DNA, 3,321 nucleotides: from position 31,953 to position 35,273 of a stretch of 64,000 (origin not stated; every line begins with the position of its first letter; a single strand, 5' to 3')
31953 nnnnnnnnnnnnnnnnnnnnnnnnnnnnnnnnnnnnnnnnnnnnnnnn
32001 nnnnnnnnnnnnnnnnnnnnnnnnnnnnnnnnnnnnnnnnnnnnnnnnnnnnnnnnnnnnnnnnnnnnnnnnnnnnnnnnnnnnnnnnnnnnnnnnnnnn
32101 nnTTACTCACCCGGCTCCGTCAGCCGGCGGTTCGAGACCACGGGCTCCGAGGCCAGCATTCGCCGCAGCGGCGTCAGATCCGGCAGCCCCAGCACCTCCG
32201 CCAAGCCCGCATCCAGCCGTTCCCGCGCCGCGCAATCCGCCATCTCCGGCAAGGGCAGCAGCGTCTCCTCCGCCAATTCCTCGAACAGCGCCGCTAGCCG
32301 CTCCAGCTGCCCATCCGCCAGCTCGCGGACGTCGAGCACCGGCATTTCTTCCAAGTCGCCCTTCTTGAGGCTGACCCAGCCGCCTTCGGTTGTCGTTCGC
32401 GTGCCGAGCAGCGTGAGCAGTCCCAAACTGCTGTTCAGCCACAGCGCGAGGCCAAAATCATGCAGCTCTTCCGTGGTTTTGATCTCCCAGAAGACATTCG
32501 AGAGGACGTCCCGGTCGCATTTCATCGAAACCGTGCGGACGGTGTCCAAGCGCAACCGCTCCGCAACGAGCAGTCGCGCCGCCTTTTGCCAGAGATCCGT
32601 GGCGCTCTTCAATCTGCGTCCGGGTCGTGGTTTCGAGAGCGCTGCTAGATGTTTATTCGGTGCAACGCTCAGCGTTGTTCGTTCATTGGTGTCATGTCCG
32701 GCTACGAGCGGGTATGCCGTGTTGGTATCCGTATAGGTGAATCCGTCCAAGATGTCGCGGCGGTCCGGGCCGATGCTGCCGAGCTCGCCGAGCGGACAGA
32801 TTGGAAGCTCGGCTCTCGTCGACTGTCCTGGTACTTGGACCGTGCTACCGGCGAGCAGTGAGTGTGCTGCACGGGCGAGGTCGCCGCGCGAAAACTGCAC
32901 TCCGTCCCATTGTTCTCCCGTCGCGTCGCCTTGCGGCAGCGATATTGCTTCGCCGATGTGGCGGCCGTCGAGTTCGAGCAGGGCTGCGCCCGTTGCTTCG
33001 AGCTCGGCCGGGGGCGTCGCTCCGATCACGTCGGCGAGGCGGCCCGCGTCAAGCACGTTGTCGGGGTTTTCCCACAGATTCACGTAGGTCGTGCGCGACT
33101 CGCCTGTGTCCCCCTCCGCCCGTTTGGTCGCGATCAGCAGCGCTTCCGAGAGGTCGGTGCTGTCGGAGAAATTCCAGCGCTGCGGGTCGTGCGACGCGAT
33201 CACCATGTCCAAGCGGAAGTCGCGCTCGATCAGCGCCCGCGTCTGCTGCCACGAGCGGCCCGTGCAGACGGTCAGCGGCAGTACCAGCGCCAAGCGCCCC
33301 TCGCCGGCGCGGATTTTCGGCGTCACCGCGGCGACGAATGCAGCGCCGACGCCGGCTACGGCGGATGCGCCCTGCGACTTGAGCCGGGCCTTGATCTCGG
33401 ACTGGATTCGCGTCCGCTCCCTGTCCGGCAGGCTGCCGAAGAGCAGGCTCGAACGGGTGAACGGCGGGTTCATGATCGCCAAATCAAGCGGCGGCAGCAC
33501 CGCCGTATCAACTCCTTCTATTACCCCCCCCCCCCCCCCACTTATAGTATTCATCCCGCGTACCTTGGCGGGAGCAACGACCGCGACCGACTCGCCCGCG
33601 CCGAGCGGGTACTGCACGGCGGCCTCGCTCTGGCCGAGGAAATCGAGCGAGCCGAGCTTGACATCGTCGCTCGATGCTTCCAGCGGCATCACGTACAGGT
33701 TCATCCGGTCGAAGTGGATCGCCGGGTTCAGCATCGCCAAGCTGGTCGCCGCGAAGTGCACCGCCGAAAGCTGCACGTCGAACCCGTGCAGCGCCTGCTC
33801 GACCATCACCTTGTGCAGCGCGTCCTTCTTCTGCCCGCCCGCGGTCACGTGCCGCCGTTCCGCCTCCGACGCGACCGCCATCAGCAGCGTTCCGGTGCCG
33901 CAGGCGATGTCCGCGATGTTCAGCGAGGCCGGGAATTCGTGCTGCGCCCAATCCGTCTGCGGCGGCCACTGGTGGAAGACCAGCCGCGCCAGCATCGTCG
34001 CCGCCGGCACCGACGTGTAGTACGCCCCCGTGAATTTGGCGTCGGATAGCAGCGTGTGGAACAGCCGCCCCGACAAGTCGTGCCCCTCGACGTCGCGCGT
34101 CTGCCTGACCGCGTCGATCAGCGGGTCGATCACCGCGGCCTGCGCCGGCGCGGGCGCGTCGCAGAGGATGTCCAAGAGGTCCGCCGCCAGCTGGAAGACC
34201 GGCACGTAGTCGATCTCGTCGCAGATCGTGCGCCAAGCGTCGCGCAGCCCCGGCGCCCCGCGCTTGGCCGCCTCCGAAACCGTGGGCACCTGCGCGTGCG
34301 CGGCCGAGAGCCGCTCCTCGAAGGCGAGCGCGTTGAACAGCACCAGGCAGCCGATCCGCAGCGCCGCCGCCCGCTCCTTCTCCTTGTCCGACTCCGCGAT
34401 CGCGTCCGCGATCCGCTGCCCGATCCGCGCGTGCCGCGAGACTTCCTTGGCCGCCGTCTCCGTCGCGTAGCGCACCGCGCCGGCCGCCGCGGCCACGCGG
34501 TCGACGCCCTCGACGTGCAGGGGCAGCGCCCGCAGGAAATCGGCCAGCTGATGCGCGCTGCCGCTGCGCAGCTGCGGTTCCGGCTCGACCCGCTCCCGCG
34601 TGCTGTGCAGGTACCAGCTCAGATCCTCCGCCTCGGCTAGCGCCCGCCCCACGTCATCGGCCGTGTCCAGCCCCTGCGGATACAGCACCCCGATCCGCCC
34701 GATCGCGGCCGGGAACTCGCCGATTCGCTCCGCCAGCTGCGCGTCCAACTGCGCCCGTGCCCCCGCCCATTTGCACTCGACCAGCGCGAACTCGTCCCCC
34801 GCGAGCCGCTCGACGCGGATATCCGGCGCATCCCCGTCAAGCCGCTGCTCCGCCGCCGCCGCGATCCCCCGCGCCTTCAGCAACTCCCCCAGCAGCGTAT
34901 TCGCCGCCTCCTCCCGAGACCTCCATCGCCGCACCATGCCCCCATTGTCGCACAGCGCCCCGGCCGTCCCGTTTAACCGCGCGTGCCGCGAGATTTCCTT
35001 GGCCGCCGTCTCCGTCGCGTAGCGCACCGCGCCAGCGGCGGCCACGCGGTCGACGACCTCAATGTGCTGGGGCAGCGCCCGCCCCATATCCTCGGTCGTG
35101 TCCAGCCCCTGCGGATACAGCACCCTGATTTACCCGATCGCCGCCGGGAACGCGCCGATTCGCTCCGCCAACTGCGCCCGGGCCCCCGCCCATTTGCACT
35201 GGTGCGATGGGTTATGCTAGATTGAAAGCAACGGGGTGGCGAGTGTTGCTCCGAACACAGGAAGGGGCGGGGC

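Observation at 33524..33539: In-frame G16 homopolymer inside a Type IIL-like restriction–modification gene: candidate phase-variation switch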

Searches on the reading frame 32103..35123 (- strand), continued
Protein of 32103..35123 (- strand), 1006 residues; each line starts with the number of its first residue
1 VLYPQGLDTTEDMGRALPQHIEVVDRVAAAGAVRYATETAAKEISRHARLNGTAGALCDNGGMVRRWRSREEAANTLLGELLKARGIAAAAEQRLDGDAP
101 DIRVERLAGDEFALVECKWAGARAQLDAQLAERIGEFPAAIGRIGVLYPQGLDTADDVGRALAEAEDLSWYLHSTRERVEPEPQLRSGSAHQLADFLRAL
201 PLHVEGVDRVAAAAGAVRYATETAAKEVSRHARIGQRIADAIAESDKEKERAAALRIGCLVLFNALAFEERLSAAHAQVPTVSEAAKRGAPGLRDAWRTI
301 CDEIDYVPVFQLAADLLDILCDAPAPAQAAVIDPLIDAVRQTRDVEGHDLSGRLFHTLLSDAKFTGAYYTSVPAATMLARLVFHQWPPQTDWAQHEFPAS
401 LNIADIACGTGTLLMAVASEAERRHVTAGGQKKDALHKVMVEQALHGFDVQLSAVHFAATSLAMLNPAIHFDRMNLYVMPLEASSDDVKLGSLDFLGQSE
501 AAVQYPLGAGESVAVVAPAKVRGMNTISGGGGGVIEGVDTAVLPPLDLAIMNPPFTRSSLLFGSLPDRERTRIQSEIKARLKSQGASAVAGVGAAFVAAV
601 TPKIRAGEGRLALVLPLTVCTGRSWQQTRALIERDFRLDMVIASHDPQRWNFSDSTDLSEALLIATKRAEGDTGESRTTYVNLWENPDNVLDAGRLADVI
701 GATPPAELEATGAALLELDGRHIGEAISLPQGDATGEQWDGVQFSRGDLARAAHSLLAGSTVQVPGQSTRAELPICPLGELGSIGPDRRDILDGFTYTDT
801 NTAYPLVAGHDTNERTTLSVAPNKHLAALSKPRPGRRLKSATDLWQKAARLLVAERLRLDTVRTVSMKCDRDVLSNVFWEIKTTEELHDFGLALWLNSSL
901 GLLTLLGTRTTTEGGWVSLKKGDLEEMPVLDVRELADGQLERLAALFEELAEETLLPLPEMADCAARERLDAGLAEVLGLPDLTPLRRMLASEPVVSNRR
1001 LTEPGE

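Call 79: search_dna_similar(query=window:32103-34937:-, collection=plasmids, mode=protein, max_rows=8)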
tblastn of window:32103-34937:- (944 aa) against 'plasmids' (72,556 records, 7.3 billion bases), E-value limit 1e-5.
Records with a match: 5; places in all: 5; records where one place covers at least 80% of the query: 1.
Best place of each record, by identity: <60% 5.
By first word of the organism name: Aminobacter 1; Sulfuricystis 1; Nitrosospira 1; Halorussus 1; Methanothermobacter 1.
By predicted mobility (MOB-suite, as given by PLSDB): non-mobilizable 3; mobilizable 2.
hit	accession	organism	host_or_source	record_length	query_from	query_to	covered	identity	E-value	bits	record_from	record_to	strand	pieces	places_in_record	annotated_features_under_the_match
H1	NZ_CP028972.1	Aminobacter sp. MSH1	Soil,Dichlobenil-treated soil sampled ...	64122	185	940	80%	37.0%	2e-101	356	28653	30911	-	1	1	N-6 DNA methylase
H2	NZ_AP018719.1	Sulfuricystis multivorans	-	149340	202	944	79%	36.5%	9e-105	366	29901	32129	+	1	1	hypothetical protein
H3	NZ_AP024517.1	Nitrosospira sp. NRS527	Oryza sativa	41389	175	625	48%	27.8%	2e-30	138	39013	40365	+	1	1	none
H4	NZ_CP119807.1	Halorussus lipolyticus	cell culture,coastal saline-alkali land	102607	181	628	47%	26.2%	1e-18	100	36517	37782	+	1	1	N-6 DNA methylase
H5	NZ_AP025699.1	Methanothermobacter tenebrarum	-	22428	183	624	47%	23.9%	4e-12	78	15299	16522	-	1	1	N-6 DNA methylase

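Call 80: get_annotated_region(hit=H1, flank=5000)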
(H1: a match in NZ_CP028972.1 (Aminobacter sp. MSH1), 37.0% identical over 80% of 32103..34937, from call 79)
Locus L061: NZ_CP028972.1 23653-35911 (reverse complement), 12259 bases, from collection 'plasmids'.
description: Aminobacter sp. MSH1 plasmid pUSP4, complete sequence
organism: Aminobacter sp. MSH1 (NCBI taxid 374606)
taxonomy: Bacteria; Pseudomonadota; Alphaproteobacteria; Hyphomicrobiales; Phyllobacteriaceae; Aminobacter; Aminobacter sp. MSH1
host: -; source: Soil,Dichlobenil-treated soil sampled from the courtyard of a former plant nursery located above a ...; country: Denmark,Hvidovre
typing (MOB-suite, as given by PLSDB): mobilizable; relaxase MOBP
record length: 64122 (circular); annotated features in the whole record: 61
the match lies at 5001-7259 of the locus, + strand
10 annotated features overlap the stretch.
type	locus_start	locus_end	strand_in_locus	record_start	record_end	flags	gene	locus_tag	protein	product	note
CDS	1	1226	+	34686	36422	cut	-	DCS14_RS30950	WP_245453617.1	hybrid sensor histidine kinase/response regulator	-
CDS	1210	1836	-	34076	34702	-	-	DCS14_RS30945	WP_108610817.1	response regulator transcription factor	GO:0000160 - phosphorelay signal transduction system [Evidence IEA]; GO:0006355 - regulation of DNA-templated ...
CDS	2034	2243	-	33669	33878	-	-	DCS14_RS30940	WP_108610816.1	hypothetical protein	-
CDS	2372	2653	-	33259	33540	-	-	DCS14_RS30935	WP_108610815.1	hypothetical protein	-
CDS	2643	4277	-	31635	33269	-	-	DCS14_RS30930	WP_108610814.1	DUF5710 domain-containing protein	-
CDS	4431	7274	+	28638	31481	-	-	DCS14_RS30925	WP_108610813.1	N-6 DNA methylase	GO:0006306 - DNA methylation [Evidence IEA]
CDS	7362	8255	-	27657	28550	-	-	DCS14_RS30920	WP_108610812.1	zincin-like metallopeptidase domain-containing protein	-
CDS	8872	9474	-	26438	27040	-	-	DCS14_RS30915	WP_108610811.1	methyltransferase type 11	-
CDS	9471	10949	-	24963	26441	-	-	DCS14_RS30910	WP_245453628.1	DUF3560 domain-containing protein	-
CDS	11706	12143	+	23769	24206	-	-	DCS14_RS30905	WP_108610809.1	hypothetical protein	-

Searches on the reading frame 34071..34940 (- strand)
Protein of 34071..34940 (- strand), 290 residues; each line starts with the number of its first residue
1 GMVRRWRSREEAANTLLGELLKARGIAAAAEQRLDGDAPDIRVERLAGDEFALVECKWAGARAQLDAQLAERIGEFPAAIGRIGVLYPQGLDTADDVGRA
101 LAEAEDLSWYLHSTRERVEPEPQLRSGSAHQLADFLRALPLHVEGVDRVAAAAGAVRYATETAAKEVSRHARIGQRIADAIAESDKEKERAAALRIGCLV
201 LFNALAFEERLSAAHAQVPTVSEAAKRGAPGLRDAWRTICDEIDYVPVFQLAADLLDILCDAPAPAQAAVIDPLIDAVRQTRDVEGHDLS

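Call 57: predict_structure(alignment_id=A2)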
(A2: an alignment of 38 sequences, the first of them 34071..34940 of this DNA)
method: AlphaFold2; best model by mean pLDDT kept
length: 290 residues; sequences in the alignment: 38
mean_pLDDT: 89.2   pTM: 0.80
mean pLDDT of the five models: 89.2, 88.9, 88.0, 88.0, 85.9
residues with pLDDT >= 90: 190; 70-90: 78; 50-70: 20; < 50: 2
segments of 3 or more residues with pLDDT < 50: none
pLDDT, mean of each block of 10 residues (from residue 1): 66 92 88 66 83 94 94 91 95 90 96 92 94 91 80 90 96 96 90 96 94 90 95 95 83 97 95 94 66
secondary structure, 60 per line:
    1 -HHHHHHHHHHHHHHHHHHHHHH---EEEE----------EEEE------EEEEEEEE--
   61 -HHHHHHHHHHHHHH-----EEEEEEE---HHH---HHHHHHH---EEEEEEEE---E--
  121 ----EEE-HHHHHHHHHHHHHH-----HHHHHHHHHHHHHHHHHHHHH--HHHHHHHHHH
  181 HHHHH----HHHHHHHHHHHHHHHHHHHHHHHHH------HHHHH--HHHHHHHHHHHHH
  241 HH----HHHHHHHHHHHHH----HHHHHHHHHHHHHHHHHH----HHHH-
elements in order: H2-23 E27-30 E41-44 E51-58 H62-75 E81-87 H97-103 E107-114 E125-127 H129-142 H148-168 H171-185 H190-214 H221-225 H228-242 H247-259 H264-281 H286-289
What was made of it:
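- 34503..34937 (-): N-terminal PD-(D/E)XK nuclease-fold domain (about aa 1-145). The P-D...E-C-K motif is invariant at 34770-34826. The domain model has pLDDT 89 (call 57).
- Tried and rejected: I therefore predicted the N-terminal 290 aa separately (pLDDT 89, call 57).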
